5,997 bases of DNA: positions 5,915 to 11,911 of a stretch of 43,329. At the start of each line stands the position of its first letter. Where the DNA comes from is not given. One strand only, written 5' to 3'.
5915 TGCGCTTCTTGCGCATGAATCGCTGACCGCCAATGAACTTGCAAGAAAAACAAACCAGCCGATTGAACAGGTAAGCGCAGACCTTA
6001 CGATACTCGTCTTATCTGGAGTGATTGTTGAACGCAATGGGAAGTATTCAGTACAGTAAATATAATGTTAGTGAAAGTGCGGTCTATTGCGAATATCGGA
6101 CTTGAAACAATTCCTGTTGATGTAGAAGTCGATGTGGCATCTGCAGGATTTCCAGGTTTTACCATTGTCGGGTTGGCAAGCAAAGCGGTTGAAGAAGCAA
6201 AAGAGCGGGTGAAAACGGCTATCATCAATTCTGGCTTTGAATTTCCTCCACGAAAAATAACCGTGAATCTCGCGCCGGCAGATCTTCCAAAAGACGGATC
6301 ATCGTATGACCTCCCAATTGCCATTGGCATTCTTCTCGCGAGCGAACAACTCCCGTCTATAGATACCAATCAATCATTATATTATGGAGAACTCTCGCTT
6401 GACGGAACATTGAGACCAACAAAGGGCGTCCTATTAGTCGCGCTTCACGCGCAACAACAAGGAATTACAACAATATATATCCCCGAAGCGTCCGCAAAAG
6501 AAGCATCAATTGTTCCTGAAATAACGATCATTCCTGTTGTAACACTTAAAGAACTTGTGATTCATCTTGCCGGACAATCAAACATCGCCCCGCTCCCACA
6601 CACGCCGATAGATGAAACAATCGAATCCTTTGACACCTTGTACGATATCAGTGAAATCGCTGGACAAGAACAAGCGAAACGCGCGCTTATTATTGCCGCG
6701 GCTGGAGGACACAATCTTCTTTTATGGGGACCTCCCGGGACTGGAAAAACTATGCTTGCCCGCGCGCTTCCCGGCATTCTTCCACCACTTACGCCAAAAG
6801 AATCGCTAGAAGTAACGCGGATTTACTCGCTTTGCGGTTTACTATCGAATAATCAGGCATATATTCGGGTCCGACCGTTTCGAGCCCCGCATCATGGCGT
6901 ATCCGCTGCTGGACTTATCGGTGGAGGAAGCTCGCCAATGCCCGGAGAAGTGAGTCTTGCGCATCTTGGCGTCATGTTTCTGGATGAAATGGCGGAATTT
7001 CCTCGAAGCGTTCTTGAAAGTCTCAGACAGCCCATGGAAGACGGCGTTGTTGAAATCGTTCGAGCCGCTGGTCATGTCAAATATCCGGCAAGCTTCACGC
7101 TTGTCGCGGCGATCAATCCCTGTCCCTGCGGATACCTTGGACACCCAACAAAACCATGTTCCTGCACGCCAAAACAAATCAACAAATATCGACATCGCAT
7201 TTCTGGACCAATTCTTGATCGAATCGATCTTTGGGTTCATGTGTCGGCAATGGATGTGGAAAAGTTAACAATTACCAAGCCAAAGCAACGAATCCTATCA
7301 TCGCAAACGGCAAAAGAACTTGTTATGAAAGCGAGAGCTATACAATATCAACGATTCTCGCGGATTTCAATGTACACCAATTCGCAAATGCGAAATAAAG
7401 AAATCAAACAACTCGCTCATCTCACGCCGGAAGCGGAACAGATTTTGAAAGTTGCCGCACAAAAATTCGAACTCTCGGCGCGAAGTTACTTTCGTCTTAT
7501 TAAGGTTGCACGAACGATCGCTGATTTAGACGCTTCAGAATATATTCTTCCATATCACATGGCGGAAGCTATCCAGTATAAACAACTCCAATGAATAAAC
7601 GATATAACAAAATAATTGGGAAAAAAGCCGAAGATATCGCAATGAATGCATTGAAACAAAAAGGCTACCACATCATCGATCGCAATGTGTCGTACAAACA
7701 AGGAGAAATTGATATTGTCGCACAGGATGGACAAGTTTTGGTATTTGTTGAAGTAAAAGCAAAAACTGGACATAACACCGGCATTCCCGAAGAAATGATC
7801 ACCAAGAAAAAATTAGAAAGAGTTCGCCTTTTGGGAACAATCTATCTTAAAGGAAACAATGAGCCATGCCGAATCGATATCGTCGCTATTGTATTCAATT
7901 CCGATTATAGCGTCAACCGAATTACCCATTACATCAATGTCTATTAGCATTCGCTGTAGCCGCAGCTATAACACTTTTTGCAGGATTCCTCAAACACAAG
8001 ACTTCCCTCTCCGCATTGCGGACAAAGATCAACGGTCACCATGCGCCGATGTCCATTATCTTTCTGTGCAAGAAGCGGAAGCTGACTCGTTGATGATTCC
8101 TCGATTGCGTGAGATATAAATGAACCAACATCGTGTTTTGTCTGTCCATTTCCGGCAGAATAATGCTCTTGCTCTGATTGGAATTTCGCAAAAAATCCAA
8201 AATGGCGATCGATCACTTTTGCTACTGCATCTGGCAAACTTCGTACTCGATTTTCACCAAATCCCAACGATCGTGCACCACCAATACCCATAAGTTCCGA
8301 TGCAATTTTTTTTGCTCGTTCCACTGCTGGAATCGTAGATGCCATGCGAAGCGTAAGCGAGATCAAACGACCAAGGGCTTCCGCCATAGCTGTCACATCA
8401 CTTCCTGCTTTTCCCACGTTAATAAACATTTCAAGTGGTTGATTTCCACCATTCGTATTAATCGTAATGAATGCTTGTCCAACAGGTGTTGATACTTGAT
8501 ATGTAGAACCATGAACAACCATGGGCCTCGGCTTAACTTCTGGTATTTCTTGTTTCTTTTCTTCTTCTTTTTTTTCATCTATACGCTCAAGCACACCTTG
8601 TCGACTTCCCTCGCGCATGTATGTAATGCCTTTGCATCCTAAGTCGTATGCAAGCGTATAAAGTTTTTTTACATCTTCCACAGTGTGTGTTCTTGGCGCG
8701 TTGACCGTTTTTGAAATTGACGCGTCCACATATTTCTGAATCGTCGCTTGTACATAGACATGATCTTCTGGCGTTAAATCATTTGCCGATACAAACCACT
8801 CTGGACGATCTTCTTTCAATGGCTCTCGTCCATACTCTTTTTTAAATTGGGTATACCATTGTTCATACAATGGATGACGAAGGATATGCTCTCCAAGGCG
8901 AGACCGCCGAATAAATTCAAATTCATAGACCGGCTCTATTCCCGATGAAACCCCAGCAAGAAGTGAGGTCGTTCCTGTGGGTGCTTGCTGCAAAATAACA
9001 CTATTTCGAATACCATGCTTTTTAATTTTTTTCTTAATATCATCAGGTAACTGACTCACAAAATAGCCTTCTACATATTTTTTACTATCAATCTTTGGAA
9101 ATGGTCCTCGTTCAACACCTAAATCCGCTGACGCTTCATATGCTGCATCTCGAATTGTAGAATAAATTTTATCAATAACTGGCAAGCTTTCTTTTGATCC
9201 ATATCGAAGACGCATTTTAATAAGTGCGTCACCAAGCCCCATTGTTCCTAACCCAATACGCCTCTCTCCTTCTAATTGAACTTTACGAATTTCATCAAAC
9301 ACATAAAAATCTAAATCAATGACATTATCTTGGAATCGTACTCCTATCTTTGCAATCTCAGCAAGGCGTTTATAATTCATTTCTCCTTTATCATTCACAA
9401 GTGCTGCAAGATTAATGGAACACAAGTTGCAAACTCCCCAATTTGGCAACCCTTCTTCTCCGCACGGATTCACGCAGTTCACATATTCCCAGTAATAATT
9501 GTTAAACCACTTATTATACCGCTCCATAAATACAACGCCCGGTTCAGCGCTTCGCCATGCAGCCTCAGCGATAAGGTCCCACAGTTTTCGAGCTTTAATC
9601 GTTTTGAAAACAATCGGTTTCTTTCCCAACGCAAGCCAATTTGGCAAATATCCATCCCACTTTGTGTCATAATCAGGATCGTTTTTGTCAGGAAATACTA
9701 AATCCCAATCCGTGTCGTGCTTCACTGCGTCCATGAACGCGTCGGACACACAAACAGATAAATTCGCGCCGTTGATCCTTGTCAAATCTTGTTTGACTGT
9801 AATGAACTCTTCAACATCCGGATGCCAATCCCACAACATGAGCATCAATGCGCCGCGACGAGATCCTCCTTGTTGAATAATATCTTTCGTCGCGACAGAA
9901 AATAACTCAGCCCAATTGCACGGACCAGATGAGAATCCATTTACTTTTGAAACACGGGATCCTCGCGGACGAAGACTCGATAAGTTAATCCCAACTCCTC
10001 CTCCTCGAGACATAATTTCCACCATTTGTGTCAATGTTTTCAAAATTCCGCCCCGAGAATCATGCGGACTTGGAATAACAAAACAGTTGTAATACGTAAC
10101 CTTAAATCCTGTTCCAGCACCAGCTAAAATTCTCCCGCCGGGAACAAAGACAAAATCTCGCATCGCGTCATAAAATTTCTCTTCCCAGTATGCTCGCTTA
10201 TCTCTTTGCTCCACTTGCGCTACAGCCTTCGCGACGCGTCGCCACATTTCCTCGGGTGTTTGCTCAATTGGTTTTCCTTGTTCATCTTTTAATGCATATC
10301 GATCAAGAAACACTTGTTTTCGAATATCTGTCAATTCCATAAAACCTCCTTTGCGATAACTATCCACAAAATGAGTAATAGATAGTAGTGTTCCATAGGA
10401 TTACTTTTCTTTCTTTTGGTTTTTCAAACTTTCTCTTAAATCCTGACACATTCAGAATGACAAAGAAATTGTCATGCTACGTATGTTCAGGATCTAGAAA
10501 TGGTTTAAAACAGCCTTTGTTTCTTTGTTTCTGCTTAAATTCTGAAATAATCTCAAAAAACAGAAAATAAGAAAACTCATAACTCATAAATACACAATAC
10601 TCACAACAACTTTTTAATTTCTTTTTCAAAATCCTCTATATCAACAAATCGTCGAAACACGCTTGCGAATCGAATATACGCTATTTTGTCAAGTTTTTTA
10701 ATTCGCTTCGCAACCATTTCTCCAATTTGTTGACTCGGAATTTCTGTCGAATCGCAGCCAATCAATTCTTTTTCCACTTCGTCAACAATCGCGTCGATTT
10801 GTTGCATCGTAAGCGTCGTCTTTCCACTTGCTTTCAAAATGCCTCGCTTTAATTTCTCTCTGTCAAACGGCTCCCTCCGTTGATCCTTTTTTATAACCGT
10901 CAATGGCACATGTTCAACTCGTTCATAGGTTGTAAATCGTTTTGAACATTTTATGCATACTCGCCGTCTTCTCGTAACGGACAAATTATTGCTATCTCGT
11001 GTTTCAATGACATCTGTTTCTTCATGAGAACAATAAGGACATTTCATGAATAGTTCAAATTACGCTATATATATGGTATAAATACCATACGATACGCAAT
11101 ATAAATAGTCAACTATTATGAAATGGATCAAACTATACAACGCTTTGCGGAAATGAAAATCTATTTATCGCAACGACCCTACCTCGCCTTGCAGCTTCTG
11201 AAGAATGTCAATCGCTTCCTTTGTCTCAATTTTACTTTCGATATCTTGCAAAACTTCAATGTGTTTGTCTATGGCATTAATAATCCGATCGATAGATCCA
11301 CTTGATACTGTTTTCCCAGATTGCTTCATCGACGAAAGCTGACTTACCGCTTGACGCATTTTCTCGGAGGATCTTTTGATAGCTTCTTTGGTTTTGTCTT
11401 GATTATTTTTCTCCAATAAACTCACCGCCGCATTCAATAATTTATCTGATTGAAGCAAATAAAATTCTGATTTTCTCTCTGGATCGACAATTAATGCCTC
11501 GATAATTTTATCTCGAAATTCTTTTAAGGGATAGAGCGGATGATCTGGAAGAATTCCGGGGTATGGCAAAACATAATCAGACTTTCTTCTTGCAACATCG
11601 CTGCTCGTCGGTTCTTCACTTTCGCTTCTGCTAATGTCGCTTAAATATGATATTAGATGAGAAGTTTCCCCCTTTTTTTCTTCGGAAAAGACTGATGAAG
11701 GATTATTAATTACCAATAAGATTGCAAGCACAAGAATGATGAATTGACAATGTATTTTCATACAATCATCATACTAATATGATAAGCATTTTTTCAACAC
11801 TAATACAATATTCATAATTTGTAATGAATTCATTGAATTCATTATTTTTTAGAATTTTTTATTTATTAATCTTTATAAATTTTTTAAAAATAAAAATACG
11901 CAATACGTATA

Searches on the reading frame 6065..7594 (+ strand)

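Call 10: search_protein_families(library=pfam, proteins=[window:6065-7594:+], max_evalue=0.001)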
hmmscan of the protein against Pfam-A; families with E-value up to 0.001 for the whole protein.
window:6065-7594:+ (509 aa): 9 families
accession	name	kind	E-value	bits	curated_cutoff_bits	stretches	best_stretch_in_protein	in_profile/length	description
PF01078.27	Mg_chelatase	-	5.1e-93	310.6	20.3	1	194-400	1-206/207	Magnesium chelatase, subunit ChlI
PF13541.12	ChlI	-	5.9e-44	149.3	27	1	20-142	1-120/121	Subunit ChlI of Mg-chelatase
PF13335.12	Mg_chelatase_C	-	1.8e-26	93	26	1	412-506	3-94/94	Magnesium chelatase, subunit ChlI C-terminal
PF07728.20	AAA_5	-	5.1e-08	33.5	22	0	217-236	1-20/139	AAA domain (dynein-related subfamily)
PF00493.29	MCM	-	2.2e-06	27.4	23.3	1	294-391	115-202/224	MCM P-loop domain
PF00158.32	Sigma54_activat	-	7.4e-06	26.2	20.2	1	209-351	16-142/168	Sigma-54 interaction domain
PF05496.18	RuvB_N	-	8.5e-06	26.1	27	0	298-346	82-135/159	Holliday junction DNA helicase RuvB P-loop domain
PF05362.19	Lon_C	-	1.6e-05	25.1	21.1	1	60-153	91-182/205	Lon protease (S16) C-terminal proteolytic domain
PF00004.35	AAA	-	6.8e-05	23.8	21.2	1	218-235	1-18/131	ATPase family associated with various cellular activities (AAA)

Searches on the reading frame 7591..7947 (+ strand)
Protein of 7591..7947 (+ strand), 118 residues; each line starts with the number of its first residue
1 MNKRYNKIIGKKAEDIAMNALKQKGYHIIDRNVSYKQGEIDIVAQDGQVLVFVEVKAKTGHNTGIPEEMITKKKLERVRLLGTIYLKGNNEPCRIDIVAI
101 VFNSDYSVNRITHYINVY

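Call 10: search_protein_families(library=pfam, proteins=[window:7591-7947:+], max_evalue=0.001)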
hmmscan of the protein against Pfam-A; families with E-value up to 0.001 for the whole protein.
window:7591-7947:+ (118 aa): 3 families
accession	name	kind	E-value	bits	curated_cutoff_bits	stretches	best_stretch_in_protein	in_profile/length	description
PF02021.23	UPF0102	-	6.1e-25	87.9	23.6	1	13-100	1-80/80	Uncharacterised protein family UPF0102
PF08378.17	NERD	-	1.5e-05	25.9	22.1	1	10-65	2-64/111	Nuclease-related domain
PF03749.19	SfsA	-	0.00034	20.9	22.8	1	7-61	5-57/138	Sugar fermentation stimulation protein RE domain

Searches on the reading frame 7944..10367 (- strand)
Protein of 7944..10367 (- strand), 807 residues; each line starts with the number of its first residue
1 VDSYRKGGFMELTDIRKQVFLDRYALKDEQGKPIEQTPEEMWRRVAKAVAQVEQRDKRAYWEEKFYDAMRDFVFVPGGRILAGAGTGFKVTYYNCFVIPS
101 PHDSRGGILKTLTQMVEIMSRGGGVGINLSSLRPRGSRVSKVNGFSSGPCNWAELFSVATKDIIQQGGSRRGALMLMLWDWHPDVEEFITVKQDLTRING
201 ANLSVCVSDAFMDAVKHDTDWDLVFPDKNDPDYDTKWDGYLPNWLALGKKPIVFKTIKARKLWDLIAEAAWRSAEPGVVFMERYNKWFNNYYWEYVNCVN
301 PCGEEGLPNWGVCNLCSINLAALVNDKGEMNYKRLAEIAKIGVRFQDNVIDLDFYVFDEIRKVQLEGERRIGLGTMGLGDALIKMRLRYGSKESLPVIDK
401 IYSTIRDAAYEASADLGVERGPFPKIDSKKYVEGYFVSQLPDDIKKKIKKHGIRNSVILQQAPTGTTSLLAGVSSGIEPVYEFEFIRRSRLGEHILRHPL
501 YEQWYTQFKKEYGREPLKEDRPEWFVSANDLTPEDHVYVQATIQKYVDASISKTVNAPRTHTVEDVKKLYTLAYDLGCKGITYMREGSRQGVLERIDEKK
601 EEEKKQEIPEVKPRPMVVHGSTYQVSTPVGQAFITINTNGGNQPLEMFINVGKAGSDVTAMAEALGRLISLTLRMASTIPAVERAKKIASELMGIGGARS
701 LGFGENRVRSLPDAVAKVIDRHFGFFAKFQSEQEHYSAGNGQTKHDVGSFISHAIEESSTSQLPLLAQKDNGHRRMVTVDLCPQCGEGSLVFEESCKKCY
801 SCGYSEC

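Call 10: search_protein_families(library=pfam, proteins=[window:7944-10367:-], max_evalue=0.001)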
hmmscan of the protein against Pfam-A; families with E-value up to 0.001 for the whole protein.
window:7944-10367:- (807 aa): 3 families
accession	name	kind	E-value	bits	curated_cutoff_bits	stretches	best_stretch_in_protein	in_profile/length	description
PF02867.20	Ribonuc_red_lgC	-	1.9e-120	403.4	23.9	1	94-584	2-523/523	Ribonucleotide reductase, barrel domain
PF00317.26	Ribonuc_red_lgN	-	1.1e-20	73.9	28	1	11-87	2-75/77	Ribonucleotide reductase, all-alpha domain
PF12637.14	TSCPD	-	8.8e-11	42.4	22.8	1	629-722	13-87/88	TSCPD domain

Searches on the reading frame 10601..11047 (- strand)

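Call 10: search_protein_families(library=pfam, proteins=[window:10601-11047:-], max_evalue=0.001)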
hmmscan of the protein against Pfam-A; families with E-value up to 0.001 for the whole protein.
window:10601-11047:- (148 aa): 2 families
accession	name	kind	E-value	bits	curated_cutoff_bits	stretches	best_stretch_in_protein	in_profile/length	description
PF03477.21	ATP-cone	-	3.4e-21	76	25.8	1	50-135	2-86/88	ATP cone domain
PF22811.2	Zn_ribbon_NrdR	-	5.2e-17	62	27.2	1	1-42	1-42/42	Transcriptional repressor NrdR-like, N-terminal domain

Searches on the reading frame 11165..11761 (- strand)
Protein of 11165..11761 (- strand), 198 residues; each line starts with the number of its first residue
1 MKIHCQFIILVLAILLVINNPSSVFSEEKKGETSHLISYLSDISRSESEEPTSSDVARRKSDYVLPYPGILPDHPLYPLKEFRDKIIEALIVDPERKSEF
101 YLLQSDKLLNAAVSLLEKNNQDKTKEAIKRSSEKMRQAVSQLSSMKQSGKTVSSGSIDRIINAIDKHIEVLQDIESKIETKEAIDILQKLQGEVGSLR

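Call 12: search_protein_families(library=pfam, proteins=[window:11165-11761:-], max_evalue=0.001)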
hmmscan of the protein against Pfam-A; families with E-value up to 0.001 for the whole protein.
window:11165-11761:- (198 aa): 1 family
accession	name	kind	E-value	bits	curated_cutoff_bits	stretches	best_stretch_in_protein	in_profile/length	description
PF18915.5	DUF5667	-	4e-13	50.1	27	1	69-179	1-97/99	Domain of unknown function (DUF5667)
